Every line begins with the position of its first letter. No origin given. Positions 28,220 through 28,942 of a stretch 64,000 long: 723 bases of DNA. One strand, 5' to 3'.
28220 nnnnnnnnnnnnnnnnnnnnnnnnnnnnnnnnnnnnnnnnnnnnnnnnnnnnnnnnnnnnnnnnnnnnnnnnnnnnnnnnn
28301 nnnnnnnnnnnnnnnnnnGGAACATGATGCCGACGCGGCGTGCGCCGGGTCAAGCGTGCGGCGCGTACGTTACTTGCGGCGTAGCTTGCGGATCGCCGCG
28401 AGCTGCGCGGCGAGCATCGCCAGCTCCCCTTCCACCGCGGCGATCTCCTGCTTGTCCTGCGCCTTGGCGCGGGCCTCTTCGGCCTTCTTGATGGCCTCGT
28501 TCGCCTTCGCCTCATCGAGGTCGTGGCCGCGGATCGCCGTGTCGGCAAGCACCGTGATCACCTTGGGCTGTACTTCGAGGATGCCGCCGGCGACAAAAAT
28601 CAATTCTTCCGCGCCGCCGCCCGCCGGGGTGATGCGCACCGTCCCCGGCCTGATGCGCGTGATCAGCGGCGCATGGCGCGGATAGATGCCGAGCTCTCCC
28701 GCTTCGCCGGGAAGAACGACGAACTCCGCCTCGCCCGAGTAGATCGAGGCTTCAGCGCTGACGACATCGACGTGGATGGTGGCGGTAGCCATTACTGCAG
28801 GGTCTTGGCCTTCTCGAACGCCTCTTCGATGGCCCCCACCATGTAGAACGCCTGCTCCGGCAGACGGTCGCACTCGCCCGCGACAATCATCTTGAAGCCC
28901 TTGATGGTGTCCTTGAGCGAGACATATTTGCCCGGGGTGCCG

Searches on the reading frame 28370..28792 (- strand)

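Call 55: search_protein_families(library=ncbifam, proteins=[window:28370-28792:-], max_evalue=0.00001)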
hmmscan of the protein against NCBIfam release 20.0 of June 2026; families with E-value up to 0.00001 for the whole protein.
window:28370-28792:- (140 aa): 20 families
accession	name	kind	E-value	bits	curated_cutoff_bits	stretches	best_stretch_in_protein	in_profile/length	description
NF001847.0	PRK00571.1-4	equivalog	6.9e-60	200.8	135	1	4-140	2-137/139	F0F1 ATP synthase subunit epsilon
TIGR01216.1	ATP_synt_epsi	equivalog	9.7e-40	135.6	67.25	1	5-134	1-129/130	ATP synthase F1 subunit epsilon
NF011322.0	PRK14735.1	equivalog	9.4e-27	93.6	202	1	6-139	3-136/139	F0F1 ATP synthase subunit epsilon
NF009980.0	PRK13446.1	equivalog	9.9e-26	90.3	129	1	4-131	3-128/136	F0F1 ATP synthase subunit epsilon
NF001851.0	PRK00571.2-4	equivalog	5.9e-25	87.9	131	1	4-130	3-128/135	F0F1 ATP synthase subunit epsilon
NF001846.0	PRK00571.1-3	equivalog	7.5e-24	84.5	132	1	4-121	2-118/137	F0F1 ATP synthase subunit epsilon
NF011323.0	PRK14736.1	subfamily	9.4e-24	83.9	145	1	4-128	2-125/133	F0F1 ATP synthase subunit epsilon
NF009982.0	PRK13448.1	equivalog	1.2e-23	83.7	146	1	4-113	2-109/135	F0F1 ATP synthase subunit epsilon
NF009978.0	PRK13443.1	equivalog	5.8e-20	71.9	148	1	4-132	3-129/136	F0F1 ATP synthase subunit epsilon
NF009977.0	PRK13442.1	equivalog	7.8e-20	70.9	80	1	2-102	2-101/102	F0F1 ATP synthase subunit epsilon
NF001852.0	PRK00571.2-5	equivalog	6.2e-19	68.4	145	1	4-121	2-120/124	F0F1 ATP synthase subunit epsilon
NF009984.0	PRK13450.1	equivalog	2.8e-18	66.1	164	1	5-129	4-124/133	F0F1 ATP synthase subunit epsilon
NF009986.0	PRK13452.1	equivalog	3.2e-18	66.2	207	1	3-134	3-133/145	F0F1 ATP synthase subunit epsilon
NF009979.0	PRK13444.1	equivalog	1.2e-17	64.4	163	1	2-114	2-111/127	F0F1 ATP synthase subunit epsilon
NF009983.0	PRK13449.1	equivalog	1.5e-17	63.7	106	1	4-86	2-84/88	ATP synthase F1 subunit epsilon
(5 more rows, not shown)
